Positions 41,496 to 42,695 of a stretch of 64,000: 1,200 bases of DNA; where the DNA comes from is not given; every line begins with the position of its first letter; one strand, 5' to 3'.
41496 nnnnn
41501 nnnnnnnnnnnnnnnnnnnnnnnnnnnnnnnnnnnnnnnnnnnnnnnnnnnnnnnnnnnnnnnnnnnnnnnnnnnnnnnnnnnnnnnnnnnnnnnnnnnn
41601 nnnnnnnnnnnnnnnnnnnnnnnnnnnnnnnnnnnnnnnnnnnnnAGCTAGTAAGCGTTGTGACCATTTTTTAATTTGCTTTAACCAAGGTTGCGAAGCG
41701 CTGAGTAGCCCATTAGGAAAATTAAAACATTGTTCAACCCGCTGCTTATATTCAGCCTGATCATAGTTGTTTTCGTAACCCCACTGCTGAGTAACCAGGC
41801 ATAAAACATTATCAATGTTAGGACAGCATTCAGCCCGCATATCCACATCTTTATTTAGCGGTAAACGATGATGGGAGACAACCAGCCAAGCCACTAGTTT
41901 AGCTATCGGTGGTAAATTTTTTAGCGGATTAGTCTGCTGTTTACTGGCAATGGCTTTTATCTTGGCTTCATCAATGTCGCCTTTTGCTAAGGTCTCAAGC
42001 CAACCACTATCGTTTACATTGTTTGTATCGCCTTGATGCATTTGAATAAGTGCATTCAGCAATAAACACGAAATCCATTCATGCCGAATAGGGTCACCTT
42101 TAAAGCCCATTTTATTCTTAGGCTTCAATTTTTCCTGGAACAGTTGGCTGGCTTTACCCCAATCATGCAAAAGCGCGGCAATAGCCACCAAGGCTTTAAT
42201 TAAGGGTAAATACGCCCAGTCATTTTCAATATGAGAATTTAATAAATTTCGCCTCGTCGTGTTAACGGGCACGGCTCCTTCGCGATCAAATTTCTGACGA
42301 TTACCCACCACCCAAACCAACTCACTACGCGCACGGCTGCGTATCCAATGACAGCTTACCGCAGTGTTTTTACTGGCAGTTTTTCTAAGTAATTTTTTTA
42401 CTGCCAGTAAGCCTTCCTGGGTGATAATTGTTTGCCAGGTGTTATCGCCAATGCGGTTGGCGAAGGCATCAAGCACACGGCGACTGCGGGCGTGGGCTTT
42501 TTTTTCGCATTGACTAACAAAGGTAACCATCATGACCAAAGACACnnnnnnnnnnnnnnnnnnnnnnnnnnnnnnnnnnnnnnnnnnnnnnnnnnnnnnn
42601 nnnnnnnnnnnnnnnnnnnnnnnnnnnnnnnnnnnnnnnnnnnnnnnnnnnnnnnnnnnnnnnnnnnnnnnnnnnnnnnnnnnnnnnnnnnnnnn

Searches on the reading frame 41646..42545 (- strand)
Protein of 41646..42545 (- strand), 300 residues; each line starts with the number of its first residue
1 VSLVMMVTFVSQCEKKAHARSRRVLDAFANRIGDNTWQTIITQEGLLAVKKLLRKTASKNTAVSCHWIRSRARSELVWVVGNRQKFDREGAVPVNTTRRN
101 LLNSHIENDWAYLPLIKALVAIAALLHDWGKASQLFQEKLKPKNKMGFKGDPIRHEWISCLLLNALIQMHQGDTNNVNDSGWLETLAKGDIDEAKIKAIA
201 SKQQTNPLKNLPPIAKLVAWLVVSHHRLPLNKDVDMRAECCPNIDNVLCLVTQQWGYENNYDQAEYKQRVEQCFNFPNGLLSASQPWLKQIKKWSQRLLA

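Call 84: find_related_loci(query=window:41646-42545:-, collection=metagenome_contigs, flank=1500)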
Query window:41646-42545:- (300 aa) in metagenome_contigs; peptide patterns used: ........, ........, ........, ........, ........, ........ (x = any residue, [..] = any of these).
26 stretches matched a pattern; 5 encode a relative of the query (tblastn E <= 1e-3); 5 distinct loci.
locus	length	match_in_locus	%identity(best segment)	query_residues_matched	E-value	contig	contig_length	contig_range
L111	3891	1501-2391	84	3-299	3e-179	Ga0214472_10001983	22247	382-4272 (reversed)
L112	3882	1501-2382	56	5-298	6e-109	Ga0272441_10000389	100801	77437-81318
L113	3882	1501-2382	54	5-298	2e-104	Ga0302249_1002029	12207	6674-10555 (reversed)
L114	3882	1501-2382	54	5-298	2e-104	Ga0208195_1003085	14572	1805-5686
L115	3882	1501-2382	54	5-298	2e-104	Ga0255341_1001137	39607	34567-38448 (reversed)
